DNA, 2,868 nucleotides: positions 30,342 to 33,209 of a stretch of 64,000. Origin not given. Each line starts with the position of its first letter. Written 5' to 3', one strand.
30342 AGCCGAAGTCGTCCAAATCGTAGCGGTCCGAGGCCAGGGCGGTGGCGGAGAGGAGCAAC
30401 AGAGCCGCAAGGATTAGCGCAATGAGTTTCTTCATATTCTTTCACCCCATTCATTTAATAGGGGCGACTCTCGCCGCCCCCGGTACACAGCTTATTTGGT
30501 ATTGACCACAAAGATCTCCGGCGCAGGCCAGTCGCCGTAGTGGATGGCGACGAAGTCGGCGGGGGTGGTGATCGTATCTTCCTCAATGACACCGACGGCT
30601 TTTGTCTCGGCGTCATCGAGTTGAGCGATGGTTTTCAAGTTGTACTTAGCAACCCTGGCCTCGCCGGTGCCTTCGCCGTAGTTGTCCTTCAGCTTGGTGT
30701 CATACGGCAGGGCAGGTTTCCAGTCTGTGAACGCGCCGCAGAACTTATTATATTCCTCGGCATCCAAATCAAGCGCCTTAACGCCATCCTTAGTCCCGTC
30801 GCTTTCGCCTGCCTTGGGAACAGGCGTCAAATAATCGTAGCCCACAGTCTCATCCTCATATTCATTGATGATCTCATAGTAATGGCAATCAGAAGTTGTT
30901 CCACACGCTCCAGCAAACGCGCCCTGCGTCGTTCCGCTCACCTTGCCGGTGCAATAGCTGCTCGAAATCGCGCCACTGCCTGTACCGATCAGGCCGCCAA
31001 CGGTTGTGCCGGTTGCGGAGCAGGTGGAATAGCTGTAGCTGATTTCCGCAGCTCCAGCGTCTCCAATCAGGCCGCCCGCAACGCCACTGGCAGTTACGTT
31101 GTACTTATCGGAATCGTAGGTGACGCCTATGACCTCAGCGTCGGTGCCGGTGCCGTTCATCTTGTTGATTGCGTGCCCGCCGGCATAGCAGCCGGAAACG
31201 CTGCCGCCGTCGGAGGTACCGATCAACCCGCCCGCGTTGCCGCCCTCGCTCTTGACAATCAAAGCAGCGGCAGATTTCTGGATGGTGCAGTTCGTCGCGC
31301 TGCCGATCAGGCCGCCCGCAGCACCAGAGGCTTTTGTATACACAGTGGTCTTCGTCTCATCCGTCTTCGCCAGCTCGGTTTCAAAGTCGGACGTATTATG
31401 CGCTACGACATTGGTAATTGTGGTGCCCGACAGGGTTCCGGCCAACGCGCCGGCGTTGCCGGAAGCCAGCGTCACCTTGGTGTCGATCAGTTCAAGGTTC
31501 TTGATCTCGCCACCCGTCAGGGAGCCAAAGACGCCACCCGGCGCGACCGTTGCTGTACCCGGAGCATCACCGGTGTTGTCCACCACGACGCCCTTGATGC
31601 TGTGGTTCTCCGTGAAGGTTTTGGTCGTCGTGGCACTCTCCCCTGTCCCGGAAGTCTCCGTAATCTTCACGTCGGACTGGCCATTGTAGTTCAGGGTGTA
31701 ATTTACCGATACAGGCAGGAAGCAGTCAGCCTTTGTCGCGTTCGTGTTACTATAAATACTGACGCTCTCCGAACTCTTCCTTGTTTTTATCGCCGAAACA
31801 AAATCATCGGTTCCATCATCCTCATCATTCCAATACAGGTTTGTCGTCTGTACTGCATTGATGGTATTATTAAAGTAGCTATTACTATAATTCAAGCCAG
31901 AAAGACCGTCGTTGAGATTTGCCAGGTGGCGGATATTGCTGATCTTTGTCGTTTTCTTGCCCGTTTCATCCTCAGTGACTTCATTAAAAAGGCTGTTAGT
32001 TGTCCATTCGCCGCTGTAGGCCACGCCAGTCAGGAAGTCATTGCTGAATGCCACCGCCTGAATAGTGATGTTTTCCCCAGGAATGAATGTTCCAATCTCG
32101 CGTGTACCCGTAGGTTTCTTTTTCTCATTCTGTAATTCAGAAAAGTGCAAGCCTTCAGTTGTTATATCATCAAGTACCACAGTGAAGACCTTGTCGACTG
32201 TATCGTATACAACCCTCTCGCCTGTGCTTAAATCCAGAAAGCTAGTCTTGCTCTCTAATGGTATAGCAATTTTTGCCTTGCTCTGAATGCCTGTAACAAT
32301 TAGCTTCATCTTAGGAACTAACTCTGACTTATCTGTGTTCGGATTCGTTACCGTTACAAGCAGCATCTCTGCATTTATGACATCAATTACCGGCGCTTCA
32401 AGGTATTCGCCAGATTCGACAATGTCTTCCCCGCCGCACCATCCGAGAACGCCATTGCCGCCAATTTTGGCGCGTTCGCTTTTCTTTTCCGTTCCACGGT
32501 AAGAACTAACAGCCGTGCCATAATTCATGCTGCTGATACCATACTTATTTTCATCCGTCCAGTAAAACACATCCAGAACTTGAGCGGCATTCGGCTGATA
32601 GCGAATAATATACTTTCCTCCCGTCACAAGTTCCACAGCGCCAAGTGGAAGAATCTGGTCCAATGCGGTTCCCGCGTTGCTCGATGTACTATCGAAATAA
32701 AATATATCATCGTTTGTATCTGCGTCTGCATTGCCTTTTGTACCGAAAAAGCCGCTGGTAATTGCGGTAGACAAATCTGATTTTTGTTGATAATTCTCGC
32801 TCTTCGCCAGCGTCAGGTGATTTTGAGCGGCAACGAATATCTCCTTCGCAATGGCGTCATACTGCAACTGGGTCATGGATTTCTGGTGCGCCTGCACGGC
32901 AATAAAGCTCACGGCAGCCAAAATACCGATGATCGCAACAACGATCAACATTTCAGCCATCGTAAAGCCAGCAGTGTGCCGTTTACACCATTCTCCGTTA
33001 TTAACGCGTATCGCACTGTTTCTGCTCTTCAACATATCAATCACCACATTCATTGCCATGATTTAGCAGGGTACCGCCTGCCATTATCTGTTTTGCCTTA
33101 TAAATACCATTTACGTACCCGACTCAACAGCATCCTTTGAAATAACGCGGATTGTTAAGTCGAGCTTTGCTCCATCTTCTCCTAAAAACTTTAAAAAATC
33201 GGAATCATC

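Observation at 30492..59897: Giant beta-helix adhesin (about 8,242 aa) in one apparent operon with four type IV pilin-like genes: candidate pilus-tip or pseudopilus-presented mega-adhesin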

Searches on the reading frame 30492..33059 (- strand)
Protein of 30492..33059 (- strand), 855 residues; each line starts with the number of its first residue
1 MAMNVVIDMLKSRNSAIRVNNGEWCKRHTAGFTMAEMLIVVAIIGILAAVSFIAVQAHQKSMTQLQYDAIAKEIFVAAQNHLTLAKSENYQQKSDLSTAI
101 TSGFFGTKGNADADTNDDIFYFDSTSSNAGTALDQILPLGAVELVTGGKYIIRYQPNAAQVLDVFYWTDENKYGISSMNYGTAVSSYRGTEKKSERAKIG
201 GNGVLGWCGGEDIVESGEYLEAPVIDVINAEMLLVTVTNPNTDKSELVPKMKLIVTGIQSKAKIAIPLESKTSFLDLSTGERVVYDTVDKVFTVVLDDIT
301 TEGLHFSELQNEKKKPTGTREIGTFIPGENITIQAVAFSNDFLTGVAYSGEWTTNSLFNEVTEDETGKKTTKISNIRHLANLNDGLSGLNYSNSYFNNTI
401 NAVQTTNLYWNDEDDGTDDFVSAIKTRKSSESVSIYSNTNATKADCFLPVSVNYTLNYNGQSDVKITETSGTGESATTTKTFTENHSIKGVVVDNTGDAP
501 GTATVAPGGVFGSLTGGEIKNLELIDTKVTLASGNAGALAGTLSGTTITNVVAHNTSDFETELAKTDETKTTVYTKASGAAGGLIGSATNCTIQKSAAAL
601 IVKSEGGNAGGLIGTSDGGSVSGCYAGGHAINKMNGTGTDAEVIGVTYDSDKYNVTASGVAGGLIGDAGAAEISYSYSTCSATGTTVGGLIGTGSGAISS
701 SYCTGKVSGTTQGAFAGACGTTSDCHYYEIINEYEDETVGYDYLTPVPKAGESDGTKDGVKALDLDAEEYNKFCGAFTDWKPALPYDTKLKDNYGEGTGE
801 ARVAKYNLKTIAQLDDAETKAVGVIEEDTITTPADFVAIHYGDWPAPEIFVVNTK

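Call 5: search_protein_families(library=pfam, proteins=[window:30492-33059:-], max_evalue=1)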
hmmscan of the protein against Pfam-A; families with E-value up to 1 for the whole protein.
window:30492-33059:- (855 aa): 2 families
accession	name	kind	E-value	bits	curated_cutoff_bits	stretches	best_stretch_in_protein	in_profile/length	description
PF07963.17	N_methyl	-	4.7e-06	26.4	21.2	1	27-51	2-26/27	Prokaryotic N-terminal methylation motif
PF07581.17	Glug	-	0.017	15.9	20.5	2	606-631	2-27/28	The GLUG motif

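Call 6: search_protein_families(library=ncbifam, proteins=[window:30492-33059:-], max_evalue=1)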
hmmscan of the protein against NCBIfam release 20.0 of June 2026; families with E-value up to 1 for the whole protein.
window:30492-33059:- (855 aa): 16 families
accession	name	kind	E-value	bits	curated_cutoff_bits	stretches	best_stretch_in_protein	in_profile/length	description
TIGR02532.1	IV_pilin_GFxxxE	domain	2.4e-05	24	16.3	1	30-50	2-22/24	prepilin-type N-terminal cleavage/methylation domain-containing protein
NF041775.1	typeIV_PilA_Myxo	equivalog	0.00013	22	400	1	29-61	10-45/214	type IV pilin protein PilA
NF040999.1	pilin_ComGC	equivalog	0.00015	21.9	75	1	30-95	2-65/84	competence type IV pilus major pilin ComGC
TIGR01708.2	typeII_sec_gspH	equivalog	0.00019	21.5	80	1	30-69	2-42/169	type II secretion system minor pseudopilin GspH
TIGR00940.1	2a6301s01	subfamily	0.00053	18.4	920.45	1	37-106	647-716/793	monovalent cation:proton antiporter subunit A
NF040982.1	ComGD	equivalog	0.0013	19.1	70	1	30-78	2-51/139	competence type IV pilus minor pilin ComGD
NF007862.0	PRK10574.1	equivalog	0.0016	18.6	138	1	29-58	4-33/145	prepilin peptidase-dependent pilin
TIGR02596.1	TIGR02596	subfamily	0.0041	17.2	70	1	32-80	1-50/196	Verru_Chthon cassette protein D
TIGR01710.1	typeII_sec_gspG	equivalog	0.0061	16.6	88.85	1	31-59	2-30/134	type II secretion system major pseudopilin GspG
NF009285.0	PRK12645.1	equivalog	0.017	13.4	1028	1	38-106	655-723/804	Na+/H+ antiporter subunit A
NF009286.0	PRK12646.1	equivalog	0.031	12.7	1063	1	36-95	652-711/800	DUF4040 family protein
NF007800.0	PRK10506.1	equivalog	0.053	13.3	158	1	27-78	6-56/163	prepilin peptidase-dependent protein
NF041013.1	T4P_ComGE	equivalog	0.077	13.1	49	1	31-90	5-61/83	competence type IV pilus minor pilin ComGE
NF047827.1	T3SSXpsH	equivalog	0.087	12.6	160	1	31-85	2-51/145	type II secretion system protein XpsH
TIGR01707.1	gspI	equivalog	0.11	13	44.35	1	31-77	1-47/101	type II secretion system minor pseudopilin GspI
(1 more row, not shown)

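Call 35: search_solved_structures(query=window:30492-33059:-, max_evalue=1)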
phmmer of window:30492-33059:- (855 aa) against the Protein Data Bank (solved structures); distinct sequences matched with E-value up to 1: 8.
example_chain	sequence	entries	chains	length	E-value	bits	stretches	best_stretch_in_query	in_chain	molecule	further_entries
9egp_A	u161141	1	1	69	0.00093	20.6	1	27-60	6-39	Geopilin domain 1 protein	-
7tgg_A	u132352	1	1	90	0.0024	19.2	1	27-59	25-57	Geopilin domain 1 protein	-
9laa_A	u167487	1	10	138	0.026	15.8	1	27-56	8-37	Type IV pilin protein PilA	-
2m7g_A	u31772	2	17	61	0.072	14.3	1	32-59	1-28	Geopilin domain 1 protein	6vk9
8pfb_G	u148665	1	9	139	0.086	14.1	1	32-106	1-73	Type IV pilin PilE1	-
8tj2_C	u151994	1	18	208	0.17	13.1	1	32-75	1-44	Type IV major pilin protein PilA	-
2hi2_A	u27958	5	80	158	0.33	12.1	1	32-59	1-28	Fimbrial protein | PilA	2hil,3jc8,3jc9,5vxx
1ay2_A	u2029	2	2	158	0.36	12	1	32-59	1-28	TYPE 4 PILIN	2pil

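Call 38: find_homologous_proteins(query=window:30492-33059:-, max_evalue=0.00001)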
Query window:30492-33059:- (855 aa): 819 proteins with E <= 0.00001 among 8000 candidates; the best 120 are listed.
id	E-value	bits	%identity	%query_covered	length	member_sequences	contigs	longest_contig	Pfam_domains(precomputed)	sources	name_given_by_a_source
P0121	0.0e+0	1808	100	96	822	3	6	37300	-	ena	-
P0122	0.0e+0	1692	91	100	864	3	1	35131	PF07963.18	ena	-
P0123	0.0e+0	1300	74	100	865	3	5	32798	PF07963.18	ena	-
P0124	0.0e+0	1290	73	100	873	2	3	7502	PF07963.18,PF07581.18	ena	-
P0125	0.0e+0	1198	68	100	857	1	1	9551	PF07963.18,PF07581.18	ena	-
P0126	0.0e+0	1147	65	100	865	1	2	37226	PF07963.18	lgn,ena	-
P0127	0.0e+0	1082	64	100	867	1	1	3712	PF07963.18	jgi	-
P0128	0.0e+0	1067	63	100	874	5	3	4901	PF07963.18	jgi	-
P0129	0.0e+0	1038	63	100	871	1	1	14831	-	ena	-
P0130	2.0e-296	1004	62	100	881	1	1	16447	PF07963.18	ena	-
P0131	2.6e-287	973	60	100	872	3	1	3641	PF07963.18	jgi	-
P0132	6.6e-286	969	61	100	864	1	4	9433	PF05342.20,PF07963.18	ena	-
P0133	6.3e-279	946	58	100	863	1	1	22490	PF07963.18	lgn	-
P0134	2.2e-276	937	58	100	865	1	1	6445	PF07963.18,PF07581.18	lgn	-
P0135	3.8e-276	936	57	100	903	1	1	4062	PF07963.18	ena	-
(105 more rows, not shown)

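Call 59: predict_structure(alignment_id=A2)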
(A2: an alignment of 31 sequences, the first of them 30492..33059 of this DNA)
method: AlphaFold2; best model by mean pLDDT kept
length: 855 residues; sequences in the alignment: 31
mean_pLDDT: 82.6   pTM: 0.74
mean pLDDT of the five models: 82.6, 81.0, 80.8, 77.1, 77.2
residues with pLDDT >= 90: 357; 70-90: 352; 50-70: 104; < 50: 42
segments of 3 or more residues with pLDDT < 50: 1-33, 852-855
pLDDT, mean of each block of 10 residues (from residue 1): 30 32 33 52 65 68 78 81 71 59 79 78 80 71 61 82 82 72 67 51 72 69 89 93 82 91 88 68 86 93 87 75 87 89 73 92 71 95 87 79 94 72 90 87 93 94 83 72 92 83 84 96 97 96 98 92 85 92 98 98 97 98 95 84 84 95 98 98 97 98 95 96 95 87 91 90 88 89 90 86 92 90 89 92 76 42
secondary structure, 60 per line:
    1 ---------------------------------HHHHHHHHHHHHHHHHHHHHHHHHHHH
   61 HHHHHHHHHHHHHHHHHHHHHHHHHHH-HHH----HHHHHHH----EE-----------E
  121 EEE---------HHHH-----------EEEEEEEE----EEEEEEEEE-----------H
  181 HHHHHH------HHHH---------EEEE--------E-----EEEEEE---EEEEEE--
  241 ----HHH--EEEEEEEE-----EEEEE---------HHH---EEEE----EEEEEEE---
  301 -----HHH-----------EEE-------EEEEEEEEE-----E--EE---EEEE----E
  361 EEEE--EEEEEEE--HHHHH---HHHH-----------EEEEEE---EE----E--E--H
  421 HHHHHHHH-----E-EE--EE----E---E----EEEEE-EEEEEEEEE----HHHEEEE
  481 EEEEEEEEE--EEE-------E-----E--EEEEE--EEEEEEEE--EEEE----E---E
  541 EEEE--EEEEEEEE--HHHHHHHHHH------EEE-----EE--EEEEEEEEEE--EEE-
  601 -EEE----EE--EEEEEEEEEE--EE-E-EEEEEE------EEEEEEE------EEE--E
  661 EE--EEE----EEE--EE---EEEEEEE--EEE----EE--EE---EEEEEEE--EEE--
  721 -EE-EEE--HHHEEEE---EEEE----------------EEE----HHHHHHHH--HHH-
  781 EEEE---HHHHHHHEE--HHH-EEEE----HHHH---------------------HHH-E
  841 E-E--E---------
elements in order (helices of 4 or more, strands of 3 or more residues): H34-87 H96-102 E120-123 H133-136 E148-155 E160-168 H180-186 H193-196 E206-209 E224-229 E233-238 E250-257 E263-267 E283-286 E291-297 E320-322 E330-338 E352-355 E360-364 E367-373 H376-380 H384-387 E399-404 H420-428 E455-459 E461-469 E477-489 E492-494 E511-515 E518-525 E528-531 E540-544 E547-554 H557-566 E573-575 E585-594 E597-599 E602-604 E613-622 E630-635 E642-648 E655-657 E660-662 E665-667 E672-674 E682-688 E691-693 E707-713 E716-718 E725-727 E733-736 E740-743 E760-762 H767-774 E781-784 H788-794 E803-806 H811-814

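Call 62: fold_search(model_id=the predicted structure, library=pdb)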
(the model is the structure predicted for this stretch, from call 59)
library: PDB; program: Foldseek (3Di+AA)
matches with E <= 10: 1364; with E <= 0.001: 1
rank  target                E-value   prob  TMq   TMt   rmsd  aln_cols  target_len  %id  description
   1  7uvl_P                2.3e-05  1.00  0.22  0.15  16.7       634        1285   12  IgA1 Protease with IgA1 substrate (released 2022-11-23)
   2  3zk4_B                1.1e-02  0.69  0.10  0.14  20.8       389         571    7  Structure of purple acid phosphatase PPD1 isolated from yellow lupin (Lupinus luteus) seeds (released 2014-01-29)
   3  9qtn_F                1.3e-02  0.93  0.08  0.38  11.9       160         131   11  Human alpha7 nicotinic receptor in complex with the F1 nanobody (released 2026-02-18)
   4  8g04_B                1.5e-02  0.98  0.11  0.21  12.7       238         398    9  Structure of signaling thrombopoietin-MPL receptor complex (released 2023-08-30)
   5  3zk4_A                1.6e-02  0.69  0.10  0.14  20.0       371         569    8  Structure of purple acid phosphatase PPD1 isolated from yellow lupin (Lupinus luteus) seeds (released 2014-01-29)
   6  1kf9_F                1.7e-02  0.82  0.09  0.29  11.2       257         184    7  PHAGE DISPLAY DERIVED VARIANT OF HUMAN GROWTH HORMONE COMPLEXED WITH TWO COPIES OF THE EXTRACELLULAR DOMAIN OF ITS REC (released 2002-11-20)
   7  2aew_B                1.8e-02  0.72  0.09  0.28  11.1       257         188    8  A model for growth hormone receptor activation based on subunit rotation within a receptor dimer (released 2005-11-01)
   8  4eq2                  2.2e-02  0.99  0.10  0.35   8.0       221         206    8  Crystal Structure Analysis of Chicken Interferon Gamma Receptor Alpha Chain (released 2013-04-24)
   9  1kf9_C                2.2e-02  0.98  0.08  0.29   8.9       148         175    8  PHAGE DISPLAY DERIVED VARIANT OF HUMAN GROWTH HORMONE COMPLEXED WITH TWO COPIES OF THE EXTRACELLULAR DOMAIN OF ITS REC (released 2002-11-20)
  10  7jwb_D                2.3e-02  0.98  0.10  0.21  10.1       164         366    9  SARS CoV2 Spike ectodomain with engineered trimerized VH binder (released 2020-10-07)
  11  7y8h_A                2.7e-02  0.99  0.07  0.52   7.8       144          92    8  Crystal structure of sDscam FNIII1 domain, isoform alpha7 (released 2023-05-24)
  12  1kf9_E                2.7e-02  0.84  0.09  0.28  11.2       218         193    7  PHAGE DISPLAY DERIVED VARIANT OF HUMAN GROWTH HORMONE COMPLEXED WITH TWO COPIES OF THE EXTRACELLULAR DOMAIN OF ITS REC (released 2002-11-20)
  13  1hwh_B                2.7e-02  0.72  0.08  0.25  11.2       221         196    8  1:1 COMPLEX OF HUMAN GROWTH HORMONE MUTANT G120R WITH ITS SOLUBLE BINDING PROTEIN (released 1997-11-19)
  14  3n1f_D                2.9e-02  0.99  0.08  0.51  10.7       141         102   11  Crystal Structure of IhhN bound to CDOFn3 (released 2010-06-02)
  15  3zk4_C                2.9e-02  0.87  0.10  0.14  13.3       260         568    8  Structure of purple acid phosphatase PPD1 isolated from yellow lupin (Lupinus luteus) seeds (released 2014-01-29)
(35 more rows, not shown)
